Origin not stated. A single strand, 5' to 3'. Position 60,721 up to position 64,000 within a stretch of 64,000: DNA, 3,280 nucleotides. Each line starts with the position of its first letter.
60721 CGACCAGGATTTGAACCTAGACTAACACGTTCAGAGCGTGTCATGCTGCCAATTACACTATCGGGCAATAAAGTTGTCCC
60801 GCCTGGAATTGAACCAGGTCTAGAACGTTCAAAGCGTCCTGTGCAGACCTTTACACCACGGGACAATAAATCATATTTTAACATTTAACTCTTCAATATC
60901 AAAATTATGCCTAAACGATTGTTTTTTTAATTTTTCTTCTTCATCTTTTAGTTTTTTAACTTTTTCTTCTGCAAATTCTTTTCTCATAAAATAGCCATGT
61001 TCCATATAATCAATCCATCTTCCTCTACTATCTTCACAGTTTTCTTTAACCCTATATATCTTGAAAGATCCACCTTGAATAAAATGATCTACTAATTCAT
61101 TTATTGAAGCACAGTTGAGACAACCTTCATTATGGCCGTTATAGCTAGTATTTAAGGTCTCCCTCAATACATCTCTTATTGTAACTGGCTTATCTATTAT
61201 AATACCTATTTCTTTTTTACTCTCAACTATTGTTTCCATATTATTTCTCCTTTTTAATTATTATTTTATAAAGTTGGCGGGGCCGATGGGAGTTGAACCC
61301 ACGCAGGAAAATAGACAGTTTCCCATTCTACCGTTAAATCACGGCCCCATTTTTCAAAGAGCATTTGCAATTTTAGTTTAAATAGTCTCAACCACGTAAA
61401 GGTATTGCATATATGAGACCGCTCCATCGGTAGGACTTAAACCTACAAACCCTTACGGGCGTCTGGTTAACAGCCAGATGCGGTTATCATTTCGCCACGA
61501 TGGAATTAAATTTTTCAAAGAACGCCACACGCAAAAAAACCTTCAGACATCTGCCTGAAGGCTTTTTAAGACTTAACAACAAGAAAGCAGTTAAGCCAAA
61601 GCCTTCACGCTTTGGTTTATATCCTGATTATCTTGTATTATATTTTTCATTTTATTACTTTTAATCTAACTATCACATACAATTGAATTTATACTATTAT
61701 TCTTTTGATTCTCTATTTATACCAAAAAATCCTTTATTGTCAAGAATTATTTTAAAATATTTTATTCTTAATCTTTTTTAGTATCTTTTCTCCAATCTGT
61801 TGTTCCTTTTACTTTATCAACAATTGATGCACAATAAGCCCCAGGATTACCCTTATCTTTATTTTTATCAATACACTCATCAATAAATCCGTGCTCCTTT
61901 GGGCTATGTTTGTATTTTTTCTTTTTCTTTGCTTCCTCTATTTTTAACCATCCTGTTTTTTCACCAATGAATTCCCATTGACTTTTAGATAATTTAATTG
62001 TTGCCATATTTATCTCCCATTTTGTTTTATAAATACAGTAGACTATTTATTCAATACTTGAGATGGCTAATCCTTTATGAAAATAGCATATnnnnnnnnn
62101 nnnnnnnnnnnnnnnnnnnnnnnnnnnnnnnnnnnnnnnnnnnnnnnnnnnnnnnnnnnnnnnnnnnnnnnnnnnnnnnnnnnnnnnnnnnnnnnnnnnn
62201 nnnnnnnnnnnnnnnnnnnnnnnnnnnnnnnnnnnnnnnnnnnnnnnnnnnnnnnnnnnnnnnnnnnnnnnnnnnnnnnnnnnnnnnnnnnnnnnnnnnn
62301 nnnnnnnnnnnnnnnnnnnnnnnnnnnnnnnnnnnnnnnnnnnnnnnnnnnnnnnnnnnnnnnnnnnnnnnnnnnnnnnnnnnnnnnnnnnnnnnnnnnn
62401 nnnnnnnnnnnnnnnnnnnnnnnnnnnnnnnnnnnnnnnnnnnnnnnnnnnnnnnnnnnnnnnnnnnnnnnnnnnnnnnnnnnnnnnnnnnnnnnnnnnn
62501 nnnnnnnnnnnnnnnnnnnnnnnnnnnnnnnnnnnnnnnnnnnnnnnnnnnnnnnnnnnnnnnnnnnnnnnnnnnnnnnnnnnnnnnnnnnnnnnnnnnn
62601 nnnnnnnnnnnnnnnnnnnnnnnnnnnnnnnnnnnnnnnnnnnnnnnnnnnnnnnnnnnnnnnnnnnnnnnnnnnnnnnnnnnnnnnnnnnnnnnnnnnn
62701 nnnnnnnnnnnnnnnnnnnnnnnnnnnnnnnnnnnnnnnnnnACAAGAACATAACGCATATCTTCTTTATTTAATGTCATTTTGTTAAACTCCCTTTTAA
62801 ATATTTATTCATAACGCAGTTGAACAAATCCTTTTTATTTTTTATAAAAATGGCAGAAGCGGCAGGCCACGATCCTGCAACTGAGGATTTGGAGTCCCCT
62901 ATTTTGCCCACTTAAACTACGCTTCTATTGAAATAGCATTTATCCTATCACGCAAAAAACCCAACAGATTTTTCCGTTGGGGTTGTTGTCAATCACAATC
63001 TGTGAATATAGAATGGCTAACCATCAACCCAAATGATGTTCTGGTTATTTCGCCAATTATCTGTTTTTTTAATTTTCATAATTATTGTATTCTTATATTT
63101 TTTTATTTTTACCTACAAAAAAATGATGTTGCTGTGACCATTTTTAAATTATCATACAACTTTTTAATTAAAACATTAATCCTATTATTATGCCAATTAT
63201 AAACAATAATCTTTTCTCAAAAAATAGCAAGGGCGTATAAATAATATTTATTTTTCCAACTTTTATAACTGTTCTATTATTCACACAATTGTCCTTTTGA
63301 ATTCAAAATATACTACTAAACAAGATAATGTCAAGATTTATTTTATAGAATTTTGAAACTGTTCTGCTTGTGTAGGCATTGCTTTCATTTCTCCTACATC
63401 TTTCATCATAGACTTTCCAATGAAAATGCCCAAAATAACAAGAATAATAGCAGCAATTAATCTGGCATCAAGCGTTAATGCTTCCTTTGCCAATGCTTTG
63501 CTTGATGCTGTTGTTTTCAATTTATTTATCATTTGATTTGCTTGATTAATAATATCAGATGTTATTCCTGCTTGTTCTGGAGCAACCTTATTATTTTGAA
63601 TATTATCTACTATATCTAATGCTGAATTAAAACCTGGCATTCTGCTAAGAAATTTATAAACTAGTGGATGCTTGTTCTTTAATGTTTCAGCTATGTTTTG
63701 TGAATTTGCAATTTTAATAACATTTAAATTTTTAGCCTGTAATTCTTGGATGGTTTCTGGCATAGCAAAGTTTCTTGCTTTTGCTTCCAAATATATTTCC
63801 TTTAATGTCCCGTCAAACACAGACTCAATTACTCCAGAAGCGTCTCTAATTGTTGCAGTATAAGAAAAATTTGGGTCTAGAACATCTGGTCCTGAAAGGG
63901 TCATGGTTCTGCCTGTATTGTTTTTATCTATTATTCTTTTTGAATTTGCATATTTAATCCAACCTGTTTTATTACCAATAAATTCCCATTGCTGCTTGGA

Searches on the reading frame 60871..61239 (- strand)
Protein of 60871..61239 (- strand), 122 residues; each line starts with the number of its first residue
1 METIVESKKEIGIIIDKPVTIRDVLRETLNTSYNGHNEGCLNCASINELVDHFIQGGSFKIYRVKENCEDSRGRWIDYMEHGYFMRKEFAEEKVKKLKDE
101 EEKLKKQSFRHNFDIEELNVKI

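Call 90: find_encoding_contigs(protein=window:60871-61239:-, flank=10000, max_places=2)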
Protein window:60871-61239:- (122 aa): 4 contigs read that carry it; 2 places shown.
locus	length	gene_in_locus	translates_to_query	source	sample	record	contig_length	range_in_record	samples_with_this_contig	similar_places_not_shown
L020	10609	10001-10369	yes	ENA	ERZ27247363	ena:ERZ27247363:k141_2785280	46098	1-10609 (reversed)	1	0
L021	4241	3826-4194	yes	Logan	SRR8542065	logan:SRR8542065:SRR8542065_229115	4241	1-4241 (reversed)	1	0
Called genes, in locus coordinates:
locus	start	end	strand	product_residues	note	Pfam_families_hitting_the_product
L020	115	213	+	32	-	-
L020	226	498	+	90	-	-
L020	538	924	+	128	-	-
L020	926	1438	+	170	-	PF08241:Methyltransf_11 (faint)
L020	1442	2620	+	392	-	PF14388:DUF4419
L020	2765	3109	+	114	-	-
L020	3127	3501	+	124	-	-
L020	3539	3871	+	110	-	-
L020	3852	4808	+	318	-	PF00303:Thymidylat_synt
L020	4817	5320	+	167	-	-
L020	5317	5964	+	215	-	-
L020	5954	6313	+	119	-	-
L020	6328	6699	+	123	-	PF21840:DUF6899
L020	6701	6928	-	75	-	-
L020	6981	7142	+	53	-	-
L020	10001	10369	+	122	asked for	-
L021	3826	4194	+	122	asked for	-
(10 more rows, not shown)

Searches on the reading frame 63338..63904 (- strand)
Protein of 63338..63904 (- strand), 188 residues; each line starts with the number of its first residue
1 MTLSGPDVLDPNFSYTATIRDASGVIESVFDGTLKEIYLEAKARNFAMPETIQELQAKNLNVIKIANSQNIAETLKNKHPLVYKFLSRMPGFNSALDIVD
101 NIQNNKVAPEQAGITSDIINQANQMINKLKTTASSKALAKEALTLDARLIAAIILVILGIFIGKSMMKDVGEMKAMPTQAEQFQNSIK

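Call 88: find_encoding_contigs(protein=window:63338-63904:-, flank=10000, max_places=3)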
Protein window:63338-63904:- (188 aa): no gene with exactly this product is on record in the collection.
